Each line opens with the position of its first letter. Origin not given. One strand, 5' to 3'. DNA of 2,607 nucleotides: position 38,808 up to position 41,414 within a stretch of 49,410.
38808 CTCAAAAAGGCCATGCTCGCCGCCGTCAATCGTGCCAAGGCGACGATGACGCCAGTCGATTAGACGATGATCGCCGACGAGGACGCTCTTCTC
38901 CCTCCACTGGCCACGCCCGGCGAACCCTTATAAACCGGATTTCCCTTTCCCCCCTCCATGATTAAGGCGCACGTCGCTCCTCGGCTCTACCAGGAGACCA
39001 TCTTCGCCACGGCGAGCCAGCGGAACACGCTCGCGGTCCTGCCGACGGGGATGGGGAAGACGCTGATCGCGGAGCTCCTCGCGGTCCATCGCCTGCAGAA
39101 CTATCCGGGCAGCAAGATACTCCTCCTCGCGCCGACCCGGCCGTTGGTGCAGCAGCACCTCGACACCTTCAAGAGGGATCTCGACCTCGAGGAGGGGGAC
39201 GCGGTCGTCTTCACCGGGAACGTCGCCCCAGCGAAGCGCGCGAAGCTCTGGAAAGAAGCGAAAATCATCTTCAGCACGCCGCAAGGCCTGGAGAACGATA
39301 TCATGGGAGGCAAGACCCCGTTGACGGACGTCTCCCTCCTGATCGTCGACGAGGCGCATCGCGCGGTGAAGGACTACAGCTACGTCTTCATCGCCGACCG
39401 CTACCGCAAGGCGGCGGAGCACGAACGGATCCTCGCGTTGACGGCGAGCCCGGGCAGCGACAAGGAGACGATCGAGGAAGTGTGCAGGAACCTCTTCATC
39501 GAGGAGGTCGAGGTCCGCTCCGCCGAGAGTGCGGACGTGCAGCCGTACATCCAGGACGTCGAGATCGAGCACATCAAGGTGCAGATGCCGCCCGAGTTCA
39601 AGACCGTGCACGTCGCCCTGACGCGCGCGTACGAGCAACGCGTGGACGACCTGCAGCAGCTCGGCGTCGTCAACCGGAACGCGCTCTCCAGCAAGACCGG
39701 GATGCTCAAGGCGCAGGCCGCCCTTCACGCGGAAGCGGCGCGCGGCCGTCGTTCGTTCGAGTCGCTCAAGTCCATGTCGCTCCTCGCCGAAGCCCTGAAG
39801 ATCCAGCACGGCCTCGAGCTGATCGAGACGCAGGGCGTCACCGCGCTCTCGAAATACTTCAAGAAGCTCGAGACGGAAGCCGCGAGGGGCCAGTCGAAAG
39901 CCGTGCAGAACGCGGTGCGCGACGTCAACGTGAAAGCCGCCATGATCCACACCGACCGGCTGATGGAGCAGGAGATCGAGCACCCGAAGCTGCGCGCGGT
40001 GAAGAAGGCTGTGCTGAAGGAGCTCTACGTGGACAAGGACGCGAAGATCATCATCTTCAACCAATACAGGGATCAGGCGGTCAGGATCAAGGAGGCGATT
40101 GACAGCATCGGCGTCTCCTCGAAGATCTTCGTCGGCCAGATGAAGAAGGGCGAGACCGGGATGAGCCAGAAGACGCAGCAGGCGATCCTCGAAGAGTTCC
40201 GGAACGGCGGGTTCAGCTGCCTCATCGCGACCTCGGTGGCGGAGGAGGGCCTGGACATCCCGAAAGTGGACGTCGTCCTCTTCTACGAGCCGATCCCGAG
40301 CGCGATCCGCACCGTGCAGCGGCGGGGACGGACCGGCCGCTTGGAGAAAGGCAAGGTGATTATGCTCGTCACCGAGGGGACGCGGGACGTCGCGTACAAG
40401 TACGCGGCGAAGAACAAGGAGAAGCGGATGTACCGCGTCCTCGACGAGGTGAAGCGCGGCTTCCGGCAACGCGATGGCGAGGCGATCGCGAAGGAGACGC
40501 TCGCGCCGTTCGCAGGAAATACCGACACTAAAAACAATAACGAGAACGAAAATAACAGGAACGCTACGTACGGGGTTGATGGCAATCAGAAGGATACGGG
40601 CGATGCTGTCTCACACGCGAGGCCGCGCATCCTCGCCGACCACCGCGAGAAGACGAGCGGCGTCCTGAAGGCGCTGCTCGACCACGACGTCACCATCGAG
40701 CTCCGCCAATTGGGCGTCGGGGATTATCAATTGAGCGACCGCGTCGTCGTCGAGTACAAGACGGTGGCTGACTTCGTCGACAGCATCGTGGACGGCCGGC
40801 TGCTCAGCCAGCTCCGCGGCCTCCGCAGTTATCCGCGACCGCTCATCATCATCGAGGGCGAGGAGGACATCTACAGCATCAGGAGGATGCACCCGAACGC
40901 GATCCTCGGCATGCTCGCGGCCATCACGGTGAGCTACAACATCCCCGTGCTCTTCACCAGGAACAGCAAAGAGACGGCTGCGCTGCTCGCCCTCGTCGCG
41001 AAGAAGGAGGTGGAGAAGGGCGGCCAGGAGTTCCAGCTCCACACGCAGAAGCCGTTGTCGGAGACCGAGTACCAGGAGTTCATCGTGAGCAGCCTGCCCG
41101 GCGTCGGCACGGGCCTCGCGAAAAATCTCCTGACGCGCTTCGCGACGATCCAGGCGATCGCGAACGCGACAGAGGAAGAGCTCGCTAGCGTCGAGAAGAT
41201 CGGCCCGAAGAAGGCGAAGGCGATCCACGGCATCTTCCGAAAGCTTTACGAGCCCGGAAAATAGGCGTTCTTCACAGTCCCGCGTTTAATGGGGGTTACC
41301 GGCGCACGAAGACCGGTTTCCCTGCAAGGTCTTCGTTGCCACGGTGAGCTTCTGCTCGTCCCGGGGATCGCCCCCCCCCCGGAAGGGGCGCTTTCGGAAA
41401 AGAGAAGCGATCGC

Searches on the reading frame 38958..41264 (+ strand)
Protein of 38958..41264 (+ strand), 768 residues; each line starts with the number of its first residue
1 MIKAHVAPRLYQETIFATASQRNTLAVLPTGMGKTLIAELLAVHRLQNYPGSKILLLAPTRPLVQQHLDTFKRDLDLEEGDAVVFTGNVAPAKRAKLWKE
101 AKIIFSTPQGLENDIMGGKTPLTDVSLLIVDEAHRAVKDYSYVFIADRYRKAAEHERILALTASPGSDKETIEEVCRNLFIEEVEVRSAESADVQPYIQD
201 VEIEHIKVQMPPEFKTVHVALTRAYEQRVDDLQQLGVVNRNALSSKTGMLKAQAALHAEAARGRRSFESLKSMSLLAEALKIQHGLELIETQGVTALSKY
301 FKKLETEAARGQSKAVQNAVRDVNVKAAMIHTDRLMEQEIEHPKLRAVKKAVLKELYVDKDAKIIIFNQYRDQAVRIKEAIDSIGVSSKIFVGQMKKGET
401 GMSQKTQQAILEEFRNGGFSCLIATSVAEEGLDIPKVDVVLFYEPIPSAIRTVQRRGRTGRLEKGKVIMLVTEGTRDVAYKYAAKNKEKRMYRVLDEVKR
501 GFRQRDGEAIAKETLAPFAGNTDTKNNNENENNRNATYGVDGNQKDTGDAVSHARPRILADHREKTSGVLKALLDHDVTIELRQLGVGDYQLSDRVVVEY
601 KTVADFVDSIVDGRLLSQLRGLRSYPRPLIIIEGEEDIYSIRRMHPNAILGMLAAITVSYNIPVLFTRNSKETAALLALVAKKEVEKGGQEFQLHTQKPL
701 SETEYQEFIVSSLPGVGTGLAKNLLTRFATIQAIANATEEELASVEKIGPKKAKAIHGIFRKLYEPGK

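Call 9: search_protein_families(library=pfam, proteins=[window:38958-41264:+])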
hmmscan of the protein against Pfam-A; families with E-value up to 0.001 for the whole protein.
window:38958-41264:+ (768 aa): 9 families
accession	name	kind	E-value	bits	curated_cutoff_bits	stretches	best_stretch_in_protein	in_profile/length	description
PF02732.21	ERCC4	-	1e-30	106.9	24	1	561-678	2-138/140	ERCC4 domain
PF00270.35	DEAD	-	6.7e-26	91.4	26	1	12-168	4-163/167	DEAD/DEAH box helicase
PF00271.37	Helicase_C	-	3.9e-21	75.8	23.5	1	350-462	3-109/110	Helicase conserved C-terminal domain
PF21210.2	RNA_helicase_helical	-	1.4e-18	67.4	27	1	226-329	5-107/108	Putative ATP-dependent RNA helicase, helical bundle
PF04851.21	ResIII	-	1.5e-18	67.7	22.5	1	12-165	8-162/164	Type III restriction enzyme, res subunit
PF12826.13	HHH_2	-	8.3e-11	42.3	27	1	712-761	7-56/64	Helix-hairpin-helix motif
PF14520.12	HHH_5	-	1.4e-10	41.9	27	1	711-756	5-51/57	Helix-hairpin-helix domain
PF00633.29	HHH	-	4.4e-07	29.9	24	1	731-758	2-29/30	Helix-hairpin-helix motif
PF18766.7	SWI2_SNF2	-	4.4e-05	23.7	26.7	1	30-170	27-160/221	SWI2/SNF2 ATPase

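Call 101: find_homologous_proteins(query=window:38958-41264:+, max_evalue=1e-100)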
Query window:38958-41264:+ (768 aa): 6716 proteins with E <= 1e-100 among 8000 candidates; the best 120 are listed.
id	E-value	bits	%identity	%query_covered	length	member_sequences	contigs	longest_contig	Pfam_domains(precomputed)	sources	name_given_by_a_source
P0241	0.0e+0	1673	100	100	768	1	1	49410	PF12826.14,PF00270.36,PF14520.13,PF21210.4,PF02732.22,PF00271.38,PF00633.30,PF04851.22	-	-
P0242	0.0e+0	1273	76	100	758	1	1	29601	PF12826.14,PF00270.36,PF14520.13,PF21210.4,PF02732.22,PF00271.38,PF00633.30,PF04851.22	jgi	-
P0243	0.0e+0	1230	73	100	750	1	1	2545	PF12826.14,PF00270.36,PF14520.13,PF21210.4,PF02732.22,PF00271.38,PF04851.22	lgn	-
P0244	0.0e+0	1142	69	100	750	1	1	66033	PF12826.14,PF00270.36,PF14520.13,PF21210.4,PF02732.22,PF00271.38,PF04851.22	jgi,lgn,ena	-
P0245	0.0e+0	1137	69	100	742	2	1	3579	PF12826.14,PF00270.36,PF14520.13,PF21210.4,PF02732.22,PF00271.38,PF00633.30,PF04851.22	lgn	-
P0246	0.0e+0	1136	70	100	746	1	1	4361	PF12826.14,PF00270.36,PF14520.13,PF21210.4,PF02732.22,PF00271.38,PF04851.22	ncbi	-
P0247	0.0e+0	1117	68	100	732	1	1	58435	PF12826.14,PF00270.36,PF14520.13,PF21210.4,PF02732.22,PF00271.38,PF04851.22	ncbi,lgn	-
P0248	0.0e+0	1109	67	99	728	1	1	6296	PF12826.14,PF00270.36,PF14520.13,PF21210.4,PF02732.22,PF00271.38,PF04851.22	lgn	-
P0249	0.0e+0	1100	67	100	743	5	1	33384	PF12826.14,PF00270.36,PF14520.13,PF21210.4,PF02732.22,PF00271.38,PF04851.22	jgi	jgi:ERCC4-related helicase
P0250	0.0e+0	1099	67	100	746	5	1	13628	PF12826.14,PF00270.36,PF14520.13,PF21210.4,PF02732.22,PF00271.38,PF00633.30,PF04851.22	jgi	jgi:ERCC4-related helicase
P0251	0.0e+0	1096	66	100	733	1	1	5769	PF12826.14,PF00270.36,PF14520.13,PF21210.4,PF02732.22,PF18766.8,PF00271.38,PF00633.30,PF04851.22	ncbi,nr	ncbi:DEAD/DEAH box helicase [Candidatus Woesearchaeota archaeon]|nr:DEAD/DEAH box helicase [Candidat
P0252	0.0e+0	1081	67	100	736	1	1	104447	PF12826.14,PF00270.36,PF14520.13,PF21210.4,PF02732.22,PF00271.38,PF00633.30,PF04851.22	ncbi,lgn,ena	-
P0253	0.0e+0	1075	66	100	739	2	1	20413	PF12826.14,PF00270.36,PF14520.13,PF21210.4,PF02732.22,PF00271.38,PF04851.22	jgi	-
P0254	0.0e+0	1070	66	100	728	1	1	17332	PF12826.14,PF00270.36,PF14520.13,PF21210.4,PF02732.22,PF00271.38,PF04851.22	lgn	-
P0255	0.0e+0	1016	61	99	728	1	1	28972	PF12826.14,PF00270.36,PF14520.13,PF21210.4,PF02732.22,PF18766.8,PF00271.38,PF00633.30,PF04851.22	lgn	-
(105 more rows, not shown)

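Call 102: find_encoding_contigs(protein=P0252, flank=10000, max_places=1)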
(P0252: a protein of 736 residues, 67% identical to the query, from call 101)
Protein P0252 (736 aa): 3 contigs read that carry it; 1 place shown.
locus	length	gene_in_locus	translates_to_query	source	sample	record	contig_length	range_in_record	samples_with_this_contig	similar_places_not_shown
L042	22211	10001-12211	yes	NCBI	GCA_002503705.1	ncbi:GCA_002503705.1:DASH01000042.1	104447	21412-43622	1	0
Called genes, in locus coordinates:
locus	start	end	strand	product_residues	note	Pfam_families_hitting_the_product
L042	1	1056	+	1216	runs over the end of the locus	PF03833:PolC_DP2_N, PF24844:PolC_DP2_central, PF24846:PolC_DP2_cat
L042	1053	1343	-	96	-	-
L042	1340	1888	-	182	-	PF14023:Bestrophin-like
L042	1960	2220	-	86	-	PF04266:ASCH (weak), PF12961:DUF3850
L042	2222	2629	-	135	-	PF01873:eIF-5_eIF-2B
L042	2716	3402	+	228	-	PF01963:TraB_PrgY_gumN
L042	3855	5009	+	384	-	PF00557:Peptidase_M24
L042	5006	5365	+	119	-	-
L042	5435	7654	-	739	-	-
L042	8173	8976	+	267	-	-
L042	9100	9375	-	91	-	-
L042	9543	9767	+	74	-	-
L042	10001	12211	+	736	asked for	PF00270:DEAD, PF04851:ResIII, PF21210:RNA_helicase_helical, PF00271:Helicase_C, PF02732:ERCC4, PF00633:HHH (faint), PF12826:HHH_2, PF14520:HHH_5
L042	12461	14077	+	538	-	PF01896:DNA_primase_S (faint)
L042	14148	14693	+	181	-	PF02896:PEP-utilizers_C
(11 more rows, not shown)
